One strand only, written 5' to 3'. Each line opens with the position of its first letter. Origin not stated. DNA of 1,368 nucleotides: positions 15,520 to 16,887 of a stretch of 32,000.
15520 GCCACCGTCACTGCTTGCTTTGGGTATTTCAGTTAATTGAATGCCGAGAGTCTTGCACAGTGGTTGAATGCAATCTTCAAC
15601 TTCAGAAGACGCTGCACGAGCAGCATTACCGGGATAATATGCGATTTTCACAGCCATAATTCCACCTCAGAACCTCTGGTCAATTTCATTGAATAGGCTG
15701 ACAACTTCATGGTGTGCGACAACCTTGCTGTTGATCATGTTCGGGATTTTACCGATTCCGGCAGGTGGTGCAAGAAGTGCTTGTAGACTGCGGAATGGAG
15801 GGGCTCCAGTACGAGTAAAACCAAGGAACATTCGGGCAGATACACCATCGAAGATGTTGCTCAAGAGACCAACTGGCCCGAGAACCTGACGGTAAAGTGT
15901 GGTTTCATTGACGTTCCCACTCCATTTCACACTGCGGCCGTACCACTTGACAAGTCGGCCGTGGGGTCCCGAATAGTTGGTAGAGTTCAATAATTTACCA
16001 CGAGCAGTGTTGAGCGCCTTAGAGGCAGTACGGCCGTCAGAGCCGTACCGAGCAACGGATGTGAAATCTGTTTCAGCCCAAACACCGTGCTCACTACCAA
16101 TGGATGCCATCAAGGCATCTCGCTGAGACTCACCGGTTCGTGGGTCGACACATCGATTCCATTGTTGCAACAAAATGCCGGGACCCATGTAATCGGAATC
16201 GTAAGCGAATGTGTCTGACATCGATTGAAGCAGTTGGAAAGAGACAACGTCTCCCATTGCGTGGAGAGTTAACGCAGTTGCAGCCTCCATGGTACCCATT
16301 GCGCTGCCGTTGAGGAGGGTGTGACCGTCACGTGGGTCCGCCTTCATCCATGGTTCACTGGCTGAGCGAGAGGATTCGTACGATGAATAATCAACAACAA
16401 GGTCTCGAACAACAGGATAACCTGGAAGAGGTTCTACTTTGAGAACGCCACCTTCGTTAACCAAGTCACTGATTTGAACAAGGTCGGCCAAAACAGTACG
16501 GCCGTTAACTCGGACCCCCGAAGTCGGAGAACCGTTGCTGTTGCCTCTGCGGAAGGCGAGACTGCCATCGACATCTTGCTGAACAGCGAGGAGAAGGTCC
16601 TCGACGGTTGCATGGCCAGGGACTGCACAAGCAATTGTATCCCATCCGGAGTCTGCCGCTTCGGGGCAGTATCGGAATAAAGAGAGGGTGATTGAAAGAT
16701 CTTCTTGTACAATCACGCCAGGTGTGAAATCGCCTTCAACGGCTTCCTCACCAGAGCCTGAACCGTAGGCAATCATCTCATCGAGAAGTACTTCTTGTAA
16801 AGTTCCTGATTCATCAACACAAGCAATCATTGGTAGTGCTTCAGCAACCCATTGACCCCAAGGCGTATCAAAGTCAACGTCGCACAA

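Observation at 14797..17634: Two-gene module: SdhB-like and HdrB/SdhE-like partners that both lost their Fe-S ligands, capped by intact ferredoxin and flavodoxin domains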

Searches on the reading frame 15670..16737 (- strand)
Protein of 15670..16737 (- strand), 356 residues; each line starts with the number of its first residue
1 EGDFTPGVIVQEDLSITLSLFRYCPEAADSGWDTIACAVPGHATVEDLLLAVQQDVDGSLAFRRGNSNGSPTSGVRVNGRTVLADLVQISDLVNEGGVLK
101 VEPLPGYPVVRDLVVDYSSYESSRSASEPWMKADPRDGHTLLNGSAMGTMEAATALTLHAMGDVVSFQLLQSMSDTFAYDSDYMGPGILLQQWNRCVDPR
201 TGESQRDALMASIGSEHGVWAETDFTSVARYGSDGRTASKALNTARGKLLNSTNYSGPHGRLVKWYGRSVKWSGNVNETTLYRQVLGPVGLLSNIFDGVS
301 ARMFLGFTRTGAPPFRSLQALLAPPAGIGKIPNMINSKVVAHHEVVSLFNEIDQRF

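Call 17: search_protein_representatives(protein=window:15670-16737:-)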
Query: 356 residues. Proteins with E-value up to 0.001 (for the whole library): 578; up to 1e-10: 64; up to 1e-30: 23. The best 150 are listed.
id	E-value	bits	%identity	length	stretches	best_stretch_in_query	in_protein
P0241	2.3e-152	523.5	62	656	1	2-356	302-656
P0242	1.6e-142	491.2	63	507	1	1-339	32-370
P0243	1.8e-112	392.3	52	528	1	3-356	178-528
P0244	9.7e-102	357.1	52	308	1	50-356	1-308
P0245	1.9e-93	329.8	46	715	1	13-356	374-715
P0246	7.8e-83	294.9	45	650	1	10-356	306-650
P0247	9.7e-83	294.6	44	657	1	9-356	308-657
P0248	7.4e-81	288.4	43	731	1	8-356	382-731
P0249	6.0e-73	262.4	39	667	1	9-352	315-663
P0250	8.5e-67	242.1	59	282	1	1-190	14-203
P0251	5.2e-59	216.5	38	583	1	12-355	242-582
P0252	1.1e-55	205.6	39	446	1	14-355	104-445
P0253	2.3e-54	201.2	49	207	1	154-356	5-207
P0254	2.4e-47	178.2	53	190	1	22-172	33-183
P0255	8.3e-47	176.4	43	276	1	14-253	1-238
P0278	4.4e-15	72.1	29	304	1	16-248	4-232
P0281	1.5e-13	67.1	25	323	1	12-301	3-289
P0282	4.1e-13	65.6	32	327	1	13-223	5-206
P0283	8.5e-13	64.6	29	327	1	15-303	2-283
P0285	2.6e-12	63.0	28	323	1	16-203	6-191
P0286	2.6e-12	63.0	29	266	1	20-242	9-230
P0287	2.6e-12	62.9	28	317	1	19-287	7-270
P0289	3.1e-12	62.7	30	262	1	16-250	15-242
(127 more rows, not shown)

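Call 22: search_solved_structures(query=window:15670-16737:-, max_evalue=1, show_alignments=1)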
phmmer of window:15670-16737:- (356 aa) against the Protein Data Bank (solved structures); distinct sequences matched with E-value up to 1: 27.
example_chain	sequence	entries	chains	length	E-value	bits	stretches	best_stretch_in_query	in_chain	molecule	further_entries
2wp9_B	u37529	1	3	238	7.3e-11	45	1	17-135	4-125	SUCCINATE DEHYDROGENASE IRON-SULFUR SUBUNIT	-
1nek_B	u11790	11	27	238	1.2e-10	44.2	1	17-132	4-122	Succinate dehydrogenase iron-sulfur protein | SUCCINATE DEHYDROGENASE IRON-SULFUR SUBUNIT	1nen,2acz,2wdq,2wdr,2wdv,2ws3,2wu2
9lig_B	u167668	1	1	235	2.4e-09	40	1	45-205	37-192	Succinate dehydrogenase [ubiquinone] iron-sulfur subunit, mitochondrial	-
9kq3_B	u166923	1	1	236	2.4e-09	40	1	45-205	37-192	Succinate dehydrogenase [ubiquinone] iron-sulfur subunit, mitochondrial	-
9kpt_B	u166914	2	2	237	2.4e-09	40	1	45-205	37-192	Succinate dehydrogenase [ubiquinone] iron-sulfur subunit, mitochondrial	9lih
9kps_B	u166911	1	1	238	2.5e-09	40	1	45-205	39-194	Succinate dehydrogenase [ubiquinone] iron-sulfur subunit, mitochondrial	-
9qdl_B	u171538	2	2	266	3.4e-09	39.5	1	45-205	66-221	Succinate dehydrogenase [ubiquinone] iron-sulfur subunit, mitochondrial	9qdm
8gs8_B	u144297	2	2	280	6.5e-09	38.6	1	45-202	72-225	Succinate dehydrogenase [ubiquinone] iron-sulfur subunit, mitochondrial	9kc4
6lum_B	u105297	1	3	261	1.1e-08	37.8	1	13-132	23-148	Succinate dehydrogenase subunit B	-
3abv_B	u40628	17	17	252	2e-08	37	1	45-202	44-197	Succinate dehydrogenase [ubiquinone] iron-sulfur subunit, mitochondrial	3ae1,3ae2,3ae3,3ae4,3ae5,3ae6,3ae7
1zoy_B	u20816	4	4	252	2e-08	37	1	45-202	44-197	Iron-sulfur protein | Succinate dehydrogenase [ubiquinone] iron-sulfur subunit, mitochondrial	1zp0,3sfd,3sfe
4ytp_B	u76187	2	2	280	2.6e-08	36.6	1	45-202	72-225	Succinate dehydrogenase [ubiquinone] iron-sulfur subunit, mitochondrial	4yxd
3vr8_B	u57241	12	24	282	2.4e-07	33.4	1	44-203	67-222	Iron-sulfur subunit of succinate dehydrogenase | Succinate dehydrogenase [ubiquinone] iron-sulfur subunit, mitochondrial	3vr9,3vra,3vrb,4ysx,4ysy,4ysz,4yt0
7kcm_C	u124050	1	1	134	3.1e-07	33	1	44-132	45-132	Succinate dehydrogenase [ubiquinone] iron-sulfur subunit, mitochondrial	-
7kcl_C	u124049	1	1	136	3.3e-07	33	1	44-132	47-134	Succinate dehydrogenase [ubiquinone] iron-sulfur subunit, mitochondrial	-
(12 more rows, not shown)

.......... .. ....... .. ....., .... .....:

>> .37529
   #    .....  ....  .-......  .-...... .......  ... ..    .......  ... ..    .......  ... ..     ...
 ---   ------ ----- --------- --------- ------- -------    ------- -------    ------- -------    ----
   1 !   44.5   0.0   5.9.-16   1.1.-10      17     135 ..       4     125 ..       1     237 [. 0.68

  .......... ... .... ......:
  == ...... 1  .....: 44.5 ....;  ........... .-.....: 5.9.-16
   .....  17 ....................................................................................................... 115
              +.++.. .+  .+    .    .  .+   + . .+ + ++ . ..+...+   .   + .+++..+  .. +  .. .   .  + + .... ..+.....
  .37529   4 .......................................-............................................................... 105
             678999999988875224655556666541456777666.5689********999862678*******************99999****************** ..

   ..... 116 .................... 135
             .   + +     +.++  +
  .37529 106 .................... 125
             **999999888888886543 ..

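Call 27: list_cluster_members(proteins=[P0278, P0281, P0282, P0283, P0285, P0286, P0287, P0289, P0249, P0252])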
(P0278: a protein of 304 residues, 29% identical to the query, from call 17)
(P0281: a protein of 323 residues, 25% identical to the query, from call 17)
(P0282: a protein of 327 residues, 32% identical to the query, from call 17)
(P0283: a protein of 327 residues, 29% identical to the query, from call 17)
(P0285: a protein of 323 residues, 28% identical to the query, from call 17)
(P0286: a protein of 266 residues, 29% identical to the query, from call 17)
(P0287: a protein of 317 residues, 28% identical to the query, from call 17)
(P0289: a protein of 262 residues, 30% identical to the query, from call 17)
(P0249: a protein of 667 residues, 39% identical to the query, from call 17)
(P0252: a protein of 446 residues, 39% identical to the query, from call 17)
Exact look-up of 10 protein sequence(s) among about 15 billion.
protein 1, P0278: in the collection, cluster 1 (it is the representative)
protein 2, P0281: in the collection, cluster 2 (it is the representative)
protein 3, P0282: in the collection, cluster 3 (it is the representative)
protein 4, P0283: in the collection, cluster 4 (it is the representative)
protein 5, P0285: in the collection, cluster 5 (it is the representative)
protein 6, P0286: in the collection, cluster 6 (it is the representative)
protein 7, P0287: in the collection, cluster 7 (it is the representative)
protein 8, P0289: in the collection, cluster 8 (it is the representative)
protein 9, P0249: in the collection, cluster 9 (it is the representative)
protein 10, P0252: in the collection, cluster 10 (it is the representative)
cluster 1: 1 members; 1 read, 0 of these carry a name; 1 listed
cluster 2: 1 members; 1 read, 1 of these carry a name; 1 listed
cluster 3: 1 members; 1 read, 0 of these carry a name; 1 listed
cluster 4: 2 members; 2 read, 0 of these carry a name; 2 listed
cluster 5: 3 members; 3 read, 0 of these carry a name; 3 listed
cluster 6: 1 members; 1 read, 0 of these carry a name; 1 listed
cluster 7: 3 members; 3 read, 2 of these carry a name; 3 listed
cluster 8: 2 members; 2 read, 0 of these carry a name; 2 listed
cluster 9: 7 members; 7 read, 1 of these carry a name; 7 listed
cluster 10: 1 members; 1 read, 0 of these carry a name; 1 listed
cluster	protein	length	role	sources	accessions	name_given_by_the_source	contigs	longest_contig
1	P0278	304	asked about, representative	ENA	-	-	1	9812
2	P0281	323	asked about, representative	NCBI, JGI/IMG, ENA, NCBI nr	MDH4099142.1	MAG: succinate dehydrogenase/fumarate reductase iron-sulfur subunit [Nitrospirota ... | succinate dehydrogenase/fumarate reductase iron-sulfur subunit [Nitrospirota bacterium]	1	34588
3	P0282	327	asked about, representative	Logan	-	-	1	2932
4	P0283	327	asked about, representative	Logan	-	-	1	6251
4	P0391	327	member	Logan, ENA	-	-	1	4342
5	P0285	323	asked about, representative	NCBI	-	-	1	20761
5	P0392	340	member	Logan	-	-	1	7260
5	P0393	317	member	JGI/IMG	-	-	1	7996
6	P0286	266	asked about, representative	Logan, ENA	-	-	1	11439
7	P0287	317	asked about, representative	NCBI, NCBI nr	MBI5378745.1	MAG: succinate dehydrogenase/fumarate reductase iron-sulfur subunit [Nitrospirae ... | succinate dehydrogenase/fumarate reductase iron-sulfur subunit [Nitrospirota bacterium]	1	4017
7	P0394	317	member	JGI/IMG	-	succinate dehydrogenase / fumarate reductase iron-sulfur subunit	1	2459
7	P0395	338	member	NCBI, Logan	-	-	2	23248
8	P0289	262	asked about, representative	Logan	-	-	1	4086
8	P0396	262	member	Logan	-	-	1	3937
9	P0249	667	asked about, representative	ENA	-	-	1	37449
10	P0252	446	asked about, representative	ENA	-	-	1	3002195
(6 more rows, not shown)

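Call 32: find_related_loci(query=A2, collection=genome_contigs, flank=10000)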
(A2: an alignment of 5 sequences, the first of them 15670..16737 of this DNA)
Query A2 (356 aa) in genome_contigs; peptide patterns used: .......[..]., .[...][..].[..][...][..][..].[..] (x = any residue, [..] = any of these).
236 stretches matched a pattern; 197 encode a relative of the query (tblastn E <= 1e-3); the best 80 are kept; 80 distinct loci.
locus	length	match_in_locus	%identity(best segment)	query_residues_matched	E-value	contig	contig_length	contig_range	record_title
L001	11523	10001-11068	98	1-356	0e+0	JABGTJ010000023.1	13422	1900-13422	MAG: Methanobacteriota archaeon isolate SI034_bin128 k141_531622, whole genome shotgun sequence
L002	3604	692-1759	94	1-356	0e+0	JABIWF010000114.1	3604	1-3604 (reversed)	MAG: Methanobacteriota archaeon isolate SI072_bin89 k141_2019022, whole genome shotgun sequence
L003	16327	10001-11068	94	1-356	0e+0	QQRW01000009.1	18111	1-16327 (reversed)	MAG: Candidatus Poseidoniales archaeon isolate bin_112 U_43171-9, whole genome shotgun sequence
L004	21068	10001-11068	94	1-356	0e+0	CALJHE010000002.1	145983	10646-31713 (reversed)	MAG: Candidatus Poseidoniaceae archaeon isolate S4_Bin_METABAT__259_1 genome assembly, contig: c_000001005909, whole gen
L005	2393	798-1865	94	1-356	0e+0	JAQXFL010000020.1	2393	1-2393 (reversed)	MAG: Candidatus Poseidoniaceae archaeon isolate cluster3-bin.87 k119_1070720, whole genome shotgun sequence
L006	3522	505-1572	90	1-356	0e+0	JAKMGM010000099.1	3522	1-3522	MAG: Candidatus Poseidoniaceae archaeon isolate MOX_bin98 PPB.contigs.fa_k127_247531, whole genome shotgun sequence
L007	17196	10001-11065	86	2-356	0e+0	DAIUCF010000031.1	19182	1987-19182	MAG TPA_asm: Candidatus Poseidoniaceae archaeon isolate CTOTU8138 NODE_1794_length_19182_cov_9.691013, whole genome shot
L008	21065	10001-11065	86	2-356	0e+0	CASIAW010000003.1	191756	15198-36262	MAG: Candidatus Poseidoniaceae archaeon isolate FRAM_WSC20_S26_SRF_bin_100_1 genome assembly, contig: FRAM_WSC20_S26_SW_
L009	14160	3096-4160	85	2-356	0e+0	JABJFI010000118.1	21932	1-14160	MAG: Methanobacteriota archaeon isolate SI074_bin121 k141_1818125, whole genome shotgun sequence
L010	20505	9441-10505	85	2-356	0e+0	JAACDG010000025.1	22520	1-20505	MAG: Methanobacteriota archaeon isolate HS5BWF_bin.1 HS5bwf_k87_276576_1_22520, whole genome shotgun sequence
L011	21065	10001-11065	85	2-356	0e+0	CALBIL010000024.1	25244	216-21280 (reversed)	MAG TPA_asm: uncultured euryarchaeote isolate ERR2206762_bin.189_CONCOCT_v1.1_MAG genome assembly, contig: ERZ887853.677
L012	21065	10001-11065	86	2-356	0e+0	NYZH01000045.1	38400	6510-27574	MAG: Methanobacteriota archaeon isolate ARS60 13294, whole genome shotgun sequence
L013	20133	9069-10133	84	2-356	0e+0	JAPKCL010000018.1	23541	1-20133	MAG: Candidatus Poseidoniaceae archaeon isolate ANT-63 NODE_679_length_23541_cov_7.305501, whole genome shotgun sequence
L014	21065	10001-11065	85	2-356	0e+0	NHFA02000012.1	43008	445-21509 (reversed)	MAG: Euryarchaeota archaeon TMED99 37557, whole genome shotgun sequence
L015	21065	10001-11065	84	2-356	0e+0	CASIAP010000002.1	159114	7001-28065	MAG: Candidatus Poseidoniaceae archaeon isolate FRAM_WSC20_S10_SRF_bin_132_1 genome assembly, contig: FRAM_WSC20_S10_SW_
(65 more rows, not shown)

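Call 35: find_encoding_contigs(protein=P0252, flank=10000, max_places=3)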
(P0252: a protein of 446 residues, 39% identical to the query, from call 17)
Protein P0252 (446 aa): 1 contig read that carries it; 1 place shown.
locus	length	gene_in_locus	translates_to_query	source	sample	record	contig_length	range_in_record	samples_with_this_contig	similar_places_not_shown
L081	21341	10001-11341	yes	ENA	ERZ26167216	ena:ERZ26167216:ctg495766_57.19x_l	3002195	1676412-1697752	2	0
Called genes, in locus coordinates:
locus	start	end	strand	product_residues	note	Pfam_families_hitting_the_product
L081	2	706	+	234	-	-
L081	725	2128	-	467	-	-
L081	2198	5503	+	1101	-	-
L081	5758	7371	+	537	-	PF00118:Cpn60_TCP1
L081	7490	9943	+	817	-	PF13091:PLDc_2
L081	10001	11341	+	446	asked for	PF13085:Fer2_3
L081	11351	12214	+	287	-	PF02754:CCG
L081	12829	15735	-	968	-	PF00270:DEAD, PF04851:ResIII, PF00271:Helicase_C, PF02732:ERCC4, PF12826:HHH_2, PF14520:HHH_5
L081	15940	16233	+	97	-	PF02566:OsmC (weak)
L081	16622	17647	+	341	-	PF00297:Ribosomal_L3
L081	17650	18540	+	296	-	PF00573:Ribosomal_L4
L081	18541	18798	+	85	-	PF00276:Ribosomal_L23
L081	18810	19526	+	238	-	PF03947:Ribosomal_L2_C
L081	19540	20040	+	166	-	PF00203:Ribosomal_S19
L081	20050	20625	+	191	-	PF00237:Ribosomal_L22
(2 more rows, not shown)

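Call 36: find_encoding_contigs(protein=P0251, flank=10000, max_places=3)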
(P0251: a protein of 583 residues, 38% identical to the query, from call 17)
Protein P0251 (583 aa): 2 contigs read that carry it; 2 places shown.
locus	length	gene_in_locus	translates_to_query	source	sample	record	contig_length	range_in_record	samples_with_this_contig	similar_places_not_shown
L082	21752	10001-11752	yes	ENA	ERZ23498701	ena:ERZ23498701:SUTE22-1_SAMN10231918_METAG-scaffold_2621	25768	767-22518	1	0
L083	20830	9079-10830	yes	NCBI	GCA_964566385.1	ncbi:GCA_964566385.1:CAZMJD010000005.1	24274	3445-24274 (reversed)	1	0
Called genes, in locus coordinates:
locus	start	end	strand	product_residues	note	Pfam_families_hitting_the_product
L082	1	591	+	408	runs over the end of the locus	PF00108:Thiolase_N, PF02803:Thiolase_C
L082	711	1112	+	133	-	PF13833:EF-hand_8 (faint), PF13499:EF-hand_7 (weak), PF00036:EF-hand_1 (faint), PF13202:EF-hand_5 (faint), PF13405:EF-hand_6 (faint)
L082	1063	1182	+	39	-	-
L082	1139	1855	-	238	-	PF05154:TM2 (weak)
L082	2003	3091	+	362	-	PF00155:Aminotran_1_2, PF01041:DegT_DnrJ_EryC1 (weak)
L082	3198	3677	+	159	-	-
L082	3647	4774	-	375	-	-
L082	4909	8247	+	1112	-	-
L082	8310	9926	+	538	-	PF00118:Cpn60_TCP1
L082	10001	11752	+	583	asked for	PF13370:Fer4_13, PF13085:Fer2_3 (weak)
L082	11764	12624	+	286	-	PF02754:CCG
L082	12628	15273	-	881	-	PF00270:DEAD, PF04851:ResIII, PF00271:Helicase_C, PF22590:Cas3-like_C_2 (weak), PF02732:ERCC4, PF14520:HHH_5 (weak)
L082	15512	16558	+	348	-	PF00297:Ribosomal_L3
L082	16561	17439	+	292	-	PF00573:Ribosomal_L4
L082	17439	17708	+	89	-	PF00276:Ribosomal_L23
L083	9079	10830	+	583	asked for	PF13370:Fer4_13, PF13085:Fer2_3 (weak)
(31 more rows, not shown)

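Call 40: find_encoding_contigs(protein=P0249, flank=4000, max_places=1)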
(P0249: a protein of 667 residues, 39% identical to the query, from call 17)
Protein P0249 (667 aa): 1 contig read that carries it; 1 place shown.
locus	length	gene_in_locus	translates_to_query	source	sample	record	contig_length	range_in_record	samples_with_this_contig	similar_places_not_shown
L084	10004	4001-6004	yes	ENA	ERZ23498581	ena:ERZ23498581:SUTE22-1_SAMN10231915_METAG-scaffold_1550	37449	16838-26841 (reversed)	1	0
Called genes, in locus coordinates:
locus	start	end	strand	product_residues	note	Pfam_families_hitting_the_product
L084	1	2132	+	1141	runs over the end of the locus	-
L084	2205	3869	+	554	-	PF00118:Cpn60_TCP1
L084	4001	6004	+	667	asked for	PF00258:Flavodoxin_1, PF13085:Fer2_3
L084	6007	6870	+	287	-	PF02754:CCG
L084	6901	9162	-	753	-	PF00270:DEAD, PF04851:ResIII, PF00271:Helicase_C, PF12826:HHH_2, PF14520:HHH_5, PF00633:HHH (weak)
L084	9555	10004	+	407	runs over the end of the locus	PF00297:Ribosomal_L3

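Call 41: find_encoding_contigs(protein=P0247, flank=4000, max_places=1)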
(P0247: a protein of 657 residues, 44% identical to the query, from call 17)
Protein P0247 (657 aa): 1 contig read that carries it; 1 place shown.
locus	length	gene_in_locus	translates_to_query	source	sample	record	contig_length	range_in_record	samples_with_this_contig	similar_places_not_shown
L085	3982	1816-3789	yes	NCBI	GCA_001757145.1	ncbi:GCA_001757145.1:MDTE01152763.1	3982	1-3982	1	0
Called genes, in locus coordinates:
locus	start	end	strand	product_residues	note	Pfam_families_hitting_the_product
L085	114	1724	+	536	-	PF00118:Cpn60_TCP1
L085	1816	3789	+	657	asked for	PF13370:Fer4_13 (weak), PF00258:Flavodoxin_1, PF13085:Fer2_3 (weak)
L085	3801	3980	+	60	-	?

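Call 42: find_encoding_contigs(protein=P0248, flank=4000, max_places=1)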
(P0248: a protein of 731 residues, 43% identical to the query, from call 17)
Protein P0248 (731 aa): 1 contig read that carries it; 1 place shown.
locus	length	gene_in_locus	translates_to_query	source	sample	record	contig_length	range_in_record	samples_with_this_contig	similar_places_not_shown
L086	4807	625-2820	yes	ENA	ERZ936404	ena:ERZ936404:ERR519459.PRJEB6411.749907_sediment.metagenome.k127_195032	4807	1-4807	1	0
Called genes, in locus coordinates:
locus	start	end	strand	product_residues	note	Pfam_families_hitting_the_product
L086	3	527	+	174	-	?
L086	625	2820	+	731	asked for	PF00258:Flavodoxin_1, PF13085:Fer2_3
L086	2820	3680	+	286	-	PF02754:CCG (weak)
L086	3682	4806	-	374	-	?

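Call 43: find_encoding_contigs(protein=P0246, flank=4000, max_places=1)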
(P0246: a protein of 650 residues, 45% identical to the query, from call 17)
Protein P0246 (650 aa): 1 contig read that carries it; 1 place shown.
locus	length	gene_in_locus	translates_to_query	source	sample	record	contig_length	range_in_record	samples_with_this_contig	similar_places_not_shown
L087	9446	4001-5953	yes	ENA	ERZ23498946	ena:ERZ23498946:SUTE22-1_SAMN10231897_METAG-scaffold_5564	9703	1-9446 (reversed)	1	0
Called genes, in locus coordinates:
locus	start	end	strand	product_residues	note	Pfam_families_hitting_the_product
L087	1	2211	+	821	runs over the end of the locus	?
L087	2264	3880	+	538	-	PF00118:Cpn60_TCP1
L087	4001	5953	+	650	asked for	PF13370:Fer4_13 (weak), PF00258:Flavodoxin_1, PF13085:Fer2_3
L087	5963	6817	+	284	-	PF02754:CCG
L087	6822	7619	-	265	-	PF02732:ERCC4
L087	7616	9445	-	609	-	?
